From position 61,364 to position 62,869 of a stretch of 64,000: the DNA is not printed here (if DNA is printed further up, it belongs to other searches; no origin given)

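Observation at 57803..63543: GH100 neutral-invertase-like hydrolase coupled to a sucrose-phosphatase-like HAD-IIB enzyme, next to GalU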

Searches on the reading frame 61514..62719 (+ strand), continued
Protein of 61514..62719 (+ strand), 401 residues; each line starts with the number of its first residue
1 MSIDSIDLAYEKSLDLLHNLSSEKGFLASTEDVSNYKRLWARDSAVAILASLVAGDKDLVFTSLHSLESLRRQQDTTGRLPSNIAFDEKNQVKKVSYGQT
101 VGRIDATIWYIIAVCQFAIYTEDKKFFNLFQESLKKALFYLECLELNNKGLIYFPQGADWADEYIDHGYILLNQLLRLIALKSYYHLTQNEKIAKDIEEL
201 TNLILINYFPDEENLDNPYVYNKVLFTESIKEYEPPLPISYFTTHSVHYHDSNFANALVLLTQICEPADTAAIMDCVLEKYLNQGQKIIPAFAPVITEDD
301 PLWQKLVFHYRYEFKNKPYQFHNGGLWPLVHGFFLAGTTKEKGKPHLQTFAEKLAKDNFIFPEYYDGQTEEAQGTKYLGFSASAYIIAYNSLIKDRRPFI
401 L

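Call 65: search_protein_families(library=pfam, proteins=[P0258, P0261, P0287, P0290, P0278, P0301, P0317, P0321, P0324, P0355], max_evalue=0.00001)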
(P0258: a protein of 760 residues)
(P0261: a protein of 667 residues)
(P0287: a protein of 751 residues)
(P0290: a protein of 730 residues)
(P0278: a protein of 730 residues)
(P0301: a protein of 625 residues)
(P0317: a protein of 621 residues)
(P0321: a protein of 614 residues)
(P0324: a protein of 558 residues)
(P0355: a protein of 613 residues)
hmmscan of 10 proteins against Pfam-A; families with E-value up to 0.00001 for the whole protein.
P0258 (760 aa): 2 families
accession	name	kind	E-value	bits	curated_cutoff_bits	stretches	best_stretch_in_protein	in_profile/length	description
PF12899.13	Glyco_hydro_100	-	1.6e-11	44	23.6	1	588-738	289-432/435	Alkaline and neutral invertase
PF00485.24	PRK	-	1.1e-07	32.3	22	1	101-263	1-162/196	Phosphoribulokinase / Uridine kinase family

P0261 (667 aa): 4 families
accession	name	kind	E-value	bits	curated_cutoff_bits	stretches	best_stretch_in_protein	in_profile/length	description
PF05116.19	S6PP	-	1.2e-62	212.2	20.3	1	4-239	2-245/247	Sucrose-6F-phosphate phosphohydrolase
PF08282.18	Hydrolase_3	-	5.2e-15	56.3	20.9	1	120-215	142-238/255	haloacid dehalogenase-like hydrolase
PF12899.13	Glyco_hydro_100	-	3.6e-09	36.3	23.6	1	291-614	30-389/435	Alkaline and neutral invertase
PF06202.20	GDE_C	-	4.6e-09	36.1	21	1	293-388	25-111/367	Amylo-alpha-1,6-glucosidase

P0287 (751 aa): 2 families
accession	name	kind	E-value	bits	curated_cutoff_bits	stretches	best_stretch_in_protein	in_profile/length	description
PF12899.13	Glyco_hydro_100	-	1.9e-07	30.6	23.6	0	370-692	26-385/435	Alkaline and neutral invertase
PF13238.12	AAA_18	-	3.6e-06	27.9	29.4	0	95-246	1-113/128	AAA domain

P0290 (730 aa): 4 families
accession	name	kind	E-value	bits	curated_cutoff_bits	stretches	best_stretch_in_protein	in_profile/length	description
PF12899.13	Glyco_hydro_100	-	1.3e-15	57.5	23.6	1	572-722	290-432/435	Alkaline and neutral invertase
PF22422.2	MGH1-like_GH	-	2.6e-07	31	27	1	637-711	288-356/356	Mannosylglycerate hydrolase MGH1-like glycoside hydrolase domain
PF00485.24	PRK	-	1.4e-06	28.8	22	1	78-216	1-133/196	Phosphoribulokinase / Uridine kinase family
PF13238.12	AAA_18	-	5.8e-06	27.2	29.4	0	79-230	1-113/128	AAA domain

P0278 (730 aa): 2 families
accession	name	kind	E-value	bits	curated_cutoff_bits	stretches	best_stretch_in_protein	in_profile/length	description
PF00294.29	PfkB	-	3.7e-48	164.8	25.8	1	424-713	4-295/302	pfkB family carbohydrate kinase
PF22422.2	MGH1-like_GH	-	6.4e-06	26.4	27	0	63-155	24-116/356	Mannosylglycerate hydrolase MGH1-like glycoside hydrolase domain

P0301 (625 aa): 3 families
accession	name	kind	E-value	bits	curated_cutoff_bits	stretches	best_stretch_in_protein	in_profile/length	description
PF12899.13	Glyco_hydro_100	-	2.2e-13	50.2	23.6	1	31-215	27-226/435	Alkaline and neutral invertase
PF00485.24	PRK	-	6.5e-11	42.9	22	1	440-609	1-186/196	Phosphoribulokinase / Uridine kinase family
PF00005.33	ABC_tran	-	3.7e-06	28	25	1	428-528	1-80/137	ABC transporter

P0317 (621 aa): 3 families
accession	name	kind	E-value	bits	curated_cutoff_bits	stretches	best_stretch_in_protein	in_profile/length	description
PF12899.13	Glyco_hydro_100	-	8.5e-11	41.6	23.6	0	304-369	345-406/435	Alkaline and neutral invertase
PF00485.24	PRK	-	8.6e-11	42.5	22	1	437-578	1-151/196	Phosphoribulokinase / Uridine kinase family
PF06414.18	Zeta_toxin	-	6.1e-06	26.3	22.3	0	425-488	7-68/199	Zeta toxin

P0321 (614 aa): 2 families
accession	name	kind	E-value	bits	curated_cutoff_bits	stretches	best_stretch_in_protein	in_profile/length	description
PF12899.13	Glyco_hydro_100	-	1.4e-08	34.3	23.6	0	306-377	349-417/435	Alkaline and neutral invertase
PF00485.24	PRK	-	5.5e-08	33.3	22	1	435-548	1-120/196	Phosphoribulokinase / Uridine kinase family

P0324 (558 aa): 1 family
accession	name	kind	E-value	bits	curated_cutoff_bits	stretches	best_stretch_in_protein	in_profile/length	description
PF12899.13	Glyco_hydro_100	-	4e-06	26.2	23.6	0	300-379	350-430/435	Alkaline and neutral invertase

P0355 (613 aa): 2 families
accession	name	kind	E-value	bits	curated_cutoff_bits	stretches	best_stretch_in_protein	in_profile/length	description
PF12899.13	Glyco_hydro_100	-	6.3e-13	48.7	23.6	1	216-367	256-404/435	Alkaline and neutral invertase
PF00485.24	PRK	-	5.6e-08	33.3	22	1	434-545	4-120/196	Phosphoribulokinase / Uridine kinase family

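Call 66: find_encoding_contigs(protein=P0261, flank=8000, max_places=2)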
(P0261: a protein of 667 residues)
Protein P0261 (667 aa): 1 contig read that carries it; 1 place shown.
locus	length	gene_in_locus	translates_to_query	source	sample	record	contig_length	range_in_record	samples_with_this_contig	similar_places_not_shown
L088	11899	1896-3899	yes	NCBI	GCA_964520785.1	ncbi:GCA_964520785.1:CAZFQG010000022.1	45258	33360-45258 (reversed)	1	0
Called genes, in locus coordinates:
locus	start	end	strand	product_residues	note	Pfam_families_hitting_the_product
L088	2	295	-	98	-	?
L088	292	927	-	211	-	PF00122:E1-E2_ATPase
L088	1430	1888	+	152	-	-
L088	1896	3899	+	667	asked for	PF05116:S6PP, PF08282:Hydrolase_3, PF06202:GDE_C (weak), PF12899:Glyco_hydro_100 (weak)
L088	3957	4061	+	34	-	-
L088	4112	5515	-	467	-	-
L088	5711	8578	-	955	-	PF03699:UPF0182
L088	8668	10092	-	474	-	-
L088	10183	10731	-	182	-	PF01965:DJ-1_PfpI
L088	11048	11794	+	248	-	PF05239:PRC (faint)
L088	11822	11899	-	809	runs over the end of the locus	PF01326:PPDK_N, PF00391:PEP-utilizers, PF02896:PEP-utilizers_C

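Call 67: find_encoding_contigs(protein=P0258, flank=8000, max_places=2)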
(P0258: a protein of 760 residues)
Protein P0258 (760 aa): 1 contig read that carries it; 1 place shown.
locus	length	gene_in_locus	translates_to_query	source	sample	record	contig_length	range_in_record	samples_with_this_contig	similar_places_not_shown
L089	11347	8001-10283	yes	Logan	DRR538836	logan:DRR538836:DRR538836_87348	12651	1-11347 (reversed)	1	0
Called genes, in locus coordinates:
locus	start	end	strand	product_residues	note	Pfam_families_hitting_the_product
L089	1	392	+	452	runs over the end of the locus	-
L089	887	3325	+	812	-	PF08448:PAS_4, PF13426:PAS_9, PF08447:PAS_3, PF00989:PAS, PF13188:PAS_8, PF13426:PAS_9, PF02518:HATPase_c, PF00072:Response_reg, +3 more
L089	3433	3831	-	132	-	-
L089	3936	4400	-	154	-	-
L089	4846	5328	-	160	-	PF00583:Acetyltransf_1, PF13508:Acetyltransf_7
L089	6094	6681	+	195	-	PF01391:Collagen (weak)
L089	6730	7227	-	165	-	PF13238:AAA_18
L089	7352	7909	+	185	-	-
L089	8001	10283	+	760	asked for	PF00485:PRK, PF12899:Glyco_hydro_100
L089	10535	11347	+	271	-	?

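Call 79: search_protein_families(library=pfam, proteins=[L066:6-1439:+, L066:1258-2463:+, L066:2414-3352:+, L066:3151-4857:+, L066:4850-6043:+, L066:6324-8648:-, L066:5971-7920:-, L066:9049-10302:-], max_evalue=0.00001)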
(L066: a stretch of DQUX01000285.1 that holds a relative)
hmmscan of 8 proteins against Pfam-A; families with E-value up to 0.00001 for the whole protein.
L066:6-1439:+ (477 aa): 2 families
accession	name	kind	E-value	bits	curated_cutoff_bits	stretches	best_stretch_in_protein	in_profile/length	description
PF13416.11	SBP_bac_8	-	1.6e-23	84.3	27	1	98-401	2-268/279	Bacterial extracellular solute-binding protein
PF01547.30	SBP_bac_1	-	1.6e-22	81.3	26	1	90-381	3-305/307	Bacterial extracellular solute-binding protein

L066:1258-2463:+ (401 aa): 1 family
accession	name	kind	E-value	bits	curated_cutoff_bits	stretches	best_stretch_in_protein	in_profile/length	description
PF00528.27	BPD_transp_1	-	8.4e-16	58.7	26.4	1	192-394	3-178/184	Binding-protein-dependent transport system inner membrane component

L066:2414-3352:+ (312 aa): 1 family
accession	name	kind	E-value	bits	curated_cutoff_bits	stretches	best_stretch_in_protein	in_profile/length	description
PF00528.27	BPD_transp_1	-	7.2e-19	68.7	26.4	1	128-304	4-182/184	Binding-protein-dependent transport system inner membrane component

L066:3151-4857:+ (568 aa): 7 families
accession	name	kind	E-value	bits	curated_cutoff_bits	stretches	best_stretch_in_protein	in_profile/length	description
PF00534.26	Glycos_transf_1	-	4.4e-22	78.8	26.4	1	331-508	16-172/172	Glycosyl transferases group 1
PF13692.12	Glyco_trans_1_4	-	2.3e-16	60.8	27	1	332-494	3-142/142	Glycosyl transferases group 1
PF00862.26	GT-B_Sucrose_synth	-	7.7e-12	45.1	23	1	156-265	114-220/290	Sucrose synthase first GT-B domain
PF13439.12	Glyco_transf_4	-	2.5e-11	44.3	28.5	1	96-229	2-109/170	Glycosyltransferase Family 4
PF20706.3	GT4-conflict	-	1.2e-10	41.4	26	1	424-520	279-383/385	Family 4 Glycosyltransferase in conflict systems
PF13579.12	Glyco_trans_4_4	-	3.4e-10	40.9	29.7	1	96-266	1-139/158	Glycosyl transferase 4-like domain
PF13524.12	Glyco_trans_1_2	-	1e-09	38.9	25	1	443-524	67-144/144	Glycosyl transferase-like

L066:4850-6043:+ (397 aa): 2 families
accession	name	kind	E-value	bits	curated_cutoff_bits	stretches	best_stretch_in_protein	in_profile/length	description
PF12899.13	Glyco_hydro_100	-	7.7e-17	61.5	23.6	1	238-390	287-432/435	Alkaline and neutral invertase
PF06202.20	GDE_C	-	6e-09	35.7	21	0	287-379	269-361/367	Amylo-alpha-1,6-glucosidase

L066:6324-8648:- (774 aa): 0 families

L066:5971-7920:- (649 aa): 0 families

L066:9049-10302:- (417 aa): 4 families
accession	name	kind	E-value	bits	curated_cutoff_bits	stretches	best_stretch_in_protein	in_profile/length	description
PF21269.3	TreT_GT1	-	1.7e-55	187.1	27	1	41-183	1-143/144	Trehalose synthase, N-terminal domain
PF00534.26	Glycos_transf_1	-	6.7e-24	84.8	26.4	1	217-388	5-171/172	Glycosyl transferases group 1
PF13692.12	Glyco_trans_1_4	-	6.1e-15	56.2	27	1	228-374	2-141/142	Glycosyl transferases group 1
PF13524.12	Glyco_trans_1_2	-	5.1e-06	26.9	25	1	257-404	13-143/144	Glycosyl transferase-like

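Call 83: find_related_loci(query=A1, collection=viral_contigs, flank=6000)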
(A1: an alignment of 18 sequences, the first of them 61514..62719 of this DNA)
Query A1 (401 aa) in viral_contigs; peptide patterns used: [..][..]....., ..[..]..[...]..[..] (x = any residue, [..] = any of these).
38 stretches matched a pattern, but none encodes a relative of the query by tblastn (E <= 1e-3).
